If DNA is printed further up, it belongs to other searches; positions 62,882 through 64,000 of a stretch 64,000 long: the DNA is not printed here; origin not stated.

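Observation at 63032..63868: TIR-domain protein with an uncharacterised C-terminal domain of about 140 aa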

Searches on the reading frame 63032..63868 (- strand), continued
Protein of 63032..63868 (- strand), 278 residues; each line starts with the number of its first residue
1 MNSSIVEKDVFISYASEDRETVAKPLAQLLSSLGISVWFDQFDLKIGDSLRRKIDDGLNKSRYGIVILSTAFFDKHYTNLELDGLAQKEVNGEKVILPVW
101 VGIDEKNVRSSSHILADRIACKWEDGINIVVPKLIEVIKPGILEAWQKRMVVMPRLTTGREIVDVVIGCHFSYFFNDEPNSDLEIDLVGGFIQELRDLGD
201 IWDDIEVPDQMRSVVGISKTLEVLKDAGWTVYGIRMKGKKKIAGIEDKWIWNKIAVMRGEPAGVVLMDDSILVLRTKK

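Call 80: fold_search(model_id=the predicted structure, library=pdb)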
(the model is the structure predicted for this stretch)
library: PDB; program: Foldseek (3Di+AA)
matches with E <= 10: 1251; with E <= 0.001: 58
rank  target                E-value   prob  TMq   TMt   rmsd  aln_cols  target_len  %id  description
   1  3h16_B                2.0e-12  1.00  0.45  0.87   2.2       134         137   43  Crystal structure of a bacteria TIR domain, PdTIR from Paracoccus denitrificans (released 2009-06-16)
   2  3h16_D                4.7e-12  1.00  0.43  0.89   1.9       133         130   42  Crystal structure of a bacteria TIR domain, PdTIR from Paracoccus denitrificans (released 2009-06-16)
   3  8g83_A                5.3e-12  1.00  0.44  0.85   2.3       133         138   50  Structure of NAD+ consuming protein Acinetobacter baumannii TIR domain (released 2023-10-11)
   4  7uxr_A                6.1e-12  1.00  0.43  0.82   2.4       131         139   46  Crystal structure of the BtTir TIR domain (released 2022-09-07)
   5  7uwg_C                7.7e-12  1.00  0.44  0.86   2.3       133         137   50  The crystal structure of the TIR domain-containing protein from Acinetobacter baumannii (AbTir) (released 2022-09-07)
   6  7uxr_B                1.2e-11  1.00  0.43  0.84   2.4       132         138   45  Crystal structure of the BtTir TIR domain (released 2022-09-07)
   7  7uxu_A                1.3e-11  1.00  0.40  0.78   4.4       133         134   50  CryoEM structure of the TIR domain from AbTir in complex with 3AD (released 2022-09-07)
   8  7uwg_A                1.4e-11  1.00  0.43  0.83   2.7       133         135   50  The crystal structure of the TIR domain-containing protein from Acinetobacter baumannii (AbTir) (released 2022-09-07)
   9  4c7m_A                1.7e-11  1.00  0.41  0.82   3.1       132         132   42  The crystal structure of TcpB or BtpA TIR domain (released 2013-12-04)
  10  3h16_C                2.4e-11  1.00  0.43  0.90   1.8       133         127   41  Crystal structure of a bacteria TIR domain, PdTIR from Paracoccus denitrificans (released 2009-06-16)
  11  8g83_B                2.7e-11  1.00  0.43  0.83   2.4       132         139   50  Structure of NAD+ consuming protein Acinetobacter baumannii TIR domain (released 2023-10-11)
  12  4lqc_B                3.0e-11  1.00  0.44  0.89   1.9       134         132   40  The crystal structures of the Brucella protein TcpB and the TLR adaptor protein TIRAP show structural differences in m (released 2013-12-04)
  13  4c7m_B                3.9e-11  1.00  0.43  0.89   1.8       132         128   40  The crystal structure of TcpB or BtpA TIR domain (released 2013-12-04)
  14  4lqc_A                5.6e-11  1.00  0.42  0.86   2.8       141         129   38  The crystal structures of the Brucella protein TcpB and the TLR adaptor protein TIRAP show structural differences in m (released 2013-12-04)
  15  4lzp_D                1.3e-10  1.00  0.43  0.88   2.0       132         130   41  Structure of the TIR domain of the immunosuppressor BtpA from Brucella (released 2013-11-06)
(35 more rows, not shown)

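Call 81: search_protein_families(library=padloc, proteins=[L014:6895-7995:+, L017:5071-7647:+, L004:5627-6952:+, L018:7383-7958:+, L013:5188-6840:+, L011:6793-7542:+, L001:3574-4101:+, L055:971-1831:+, L055:1892-2929:+, L017:7659-8912:+], max_evalue=0.001)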
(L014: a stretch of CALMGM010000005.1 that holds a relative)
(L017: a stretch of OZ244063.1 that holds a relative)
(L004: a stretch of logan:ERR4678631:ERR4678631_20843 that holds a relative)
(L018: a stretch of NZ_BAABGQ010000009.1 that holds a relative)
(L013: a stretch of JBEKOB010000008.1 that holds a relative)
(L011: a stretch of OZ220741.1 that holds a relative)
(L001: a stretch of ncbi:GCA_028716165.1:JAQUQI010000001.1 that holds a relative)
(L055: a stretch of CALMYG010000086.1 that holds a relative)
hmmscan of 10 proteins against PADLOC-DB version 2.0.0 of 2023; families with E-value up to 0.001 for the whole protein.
L014:6895-7995:+ (366 aa): 0 families

L017:5071-7647:+ (858 aa): 8 families
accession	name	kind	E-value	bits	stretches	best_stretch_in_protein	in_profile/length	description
PDLC03653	REase_III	-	6.9e-169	561.8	1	54-847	74-876/883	Type III restriction enzyme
PDLC03650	REase_III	-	8.3e-55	184.6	1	3-459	4-438/898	Type III restriction enzyme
PDLC03647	REase_III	-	3.9e-09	33.2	1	391-444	499-552/989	Type III restriction enzyme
PDLC03649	REase_III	-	1.7e-08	30.9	1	389-444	485-540/973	Type III restriction enzyme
PDLC03648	REase_III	-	1.3e-07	28.1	1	396-462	308-374/871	Type III restriction enzyme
PDLC02707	PbeA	-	1.2e-06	25.4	0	72-125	273-323/672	PbeA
PDLC04531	PDC-M23B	-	0.00035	16.7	1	69-122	315-367/1060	-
PDLC02704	PbeA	-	0.00041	17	0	72-122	275-326/682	PbeA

L004:5627-6952:+ (441 aa): 0 families

L018:7383-7958:+ (191 aa): 0 families

L013:5188-6840:+ (550 aa): 0 families

L011:6793-7542:+ (249 aa): 0 families

L001:3574-4101:+ (175 aa): 0 families

L055:971-1831:+ (286 aa): 0 families

L055:1892-2929:+ (345 aa): 8 families
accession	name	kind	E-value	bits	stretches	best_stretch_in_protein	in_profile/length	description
PDLC05062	PDC-S66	-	1.1e-48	164.1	1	3-135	146-279/282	-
PDLC00417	ThsB1|ThsB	-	6.6e-30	102.6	1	4-134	165-297/303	TIR-like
PDLC02012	SAVED5--SAVED_TIR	-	2.3e-11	41.4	1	7-98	15-105/404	-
PDLC00424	ThsB1|ThsB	-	8e-11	40.2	1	7-136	103-232/234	TIR-like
PDLC02962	RT-TIR_XII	-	3.2e-10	37.5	1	4-131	344-471/478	single gene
PDLC02961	RT-TIR_XII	-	3.1e-09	34.3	1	5-133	347-469/475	single gene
PDLC02421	Aga_TIR-PNTD1-PNTD2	-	8e-06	23.2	1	7-80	5-80/430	Class I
PDLC00430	ThsB1|ThsB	-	8.7e-05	20.2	1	5-54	64-114/269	TIR-like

L017:7659-8912:+ (417 aa): 14 families
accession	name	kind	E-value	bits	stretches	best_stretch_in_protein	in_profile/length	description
PDLC05062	PDC-S66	-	4e-52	175.4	1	109-235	137-263/282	-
PDLC00417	ThsB1|ThsB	-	1.2e-29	101.8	1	118-235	164-282/303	TIR-like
PDLC00424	ThsB1|ThsB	-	8.7e-18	62.9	1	110-248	91-229/234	TIR-like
PDLC02961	RT-TIR_XII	-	1.2e-12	45.5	1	111-249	338-470/475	single gene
PDLC02962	RT-TIR_XII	-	5.4e-12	43.3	1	109-246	334-471/478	single gene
PDLC02012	SAVED5--SAVED_TIR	-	6.2e-12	43.3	1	122-217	15-109/404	-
PDLC00728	Effector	-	2.8e-07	27.8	1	120-172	9-64/432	TIR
PDLC00727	Effector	-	1.5e-06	25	1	118-174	171-226/590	TIR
PDLC02421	Aga_TIR-PNTD1-PNTD2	-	6.3e-06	23.5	1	123-212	6-98/430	Class I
PDLC02416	Aga_REase-TIR-PNTD1-PNTD2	-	2e-05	21.5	1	118-285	152-311/572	Class I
PDLC03957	bSEFIR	-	5.6e-05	21.1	1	116-188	37-108/412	-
PDLC02400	Aga_TIR-PNTD1-PNTD2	-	7.3e-05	19.2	1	96-285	166-352/639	Class I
PDLC02403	Aga_TIR-PNTD1-PNTD2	-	0.00011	19.4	1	123-196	5-79/443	Class I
PDLC02013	SAVED5--SAVED_TIR_JAB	-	0.00013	18.6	1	117-173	169-228/584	-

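Call 84: find_related_loci(query=A2, collection=viral_contigs, flank=6000)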
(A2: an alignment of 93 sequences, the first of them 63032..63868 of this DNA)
Query A2 (278 aa) in viral_contigs; peptide patterns used: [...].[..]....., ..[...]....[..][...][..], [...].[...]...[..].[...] (x = any residue, [..] = any of these).
176 stretches matched a pattern; 17 encode a relative of the query (tblastn E <= 1e-3); 17 distinct loci.
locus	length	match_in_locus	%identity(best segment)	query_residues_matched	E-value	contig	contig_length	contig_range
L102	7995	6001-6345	55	7-121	8e-38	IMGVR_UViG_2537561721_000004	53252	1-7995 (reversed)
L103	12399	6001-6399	50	7-138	1e-37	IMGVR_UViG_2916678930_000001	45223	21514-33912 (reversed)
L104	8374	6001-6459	43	7-175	2e-37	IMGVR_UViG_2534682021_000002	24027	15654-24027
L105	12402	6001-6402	51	7-139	5e-37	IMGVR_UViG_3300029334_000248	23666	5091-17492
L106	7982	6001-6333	55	11-121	7e-36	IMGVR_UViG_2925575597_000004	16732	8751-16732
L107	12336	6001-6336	53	9-120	2e-34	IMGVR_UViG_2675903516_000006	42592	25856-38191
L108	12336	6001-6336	53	9-120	2e-34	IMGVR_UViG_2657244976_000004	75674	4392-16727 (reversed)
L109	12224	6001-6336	53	9-120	2e-34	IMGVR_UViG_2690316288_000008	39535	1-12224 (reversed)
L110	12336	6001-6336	53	9-120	2e-34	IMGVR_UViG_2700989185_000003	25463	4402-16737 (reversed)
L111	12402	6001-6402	49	7-139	7e-34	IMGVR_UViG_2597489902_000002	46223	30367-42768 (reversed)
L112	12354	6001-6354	49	3-120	2e-32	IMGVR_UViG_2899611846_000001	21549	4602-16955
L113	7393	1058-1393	50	9-120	2e-32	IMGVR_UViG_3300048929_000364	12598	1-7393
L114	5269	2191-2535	50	6-120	2e-30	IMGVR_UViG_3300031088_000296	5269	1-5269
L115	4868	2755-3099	50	6-120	2e-30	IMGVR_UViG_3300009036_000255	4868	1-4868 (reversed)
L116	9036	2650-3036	34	7-138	2e-13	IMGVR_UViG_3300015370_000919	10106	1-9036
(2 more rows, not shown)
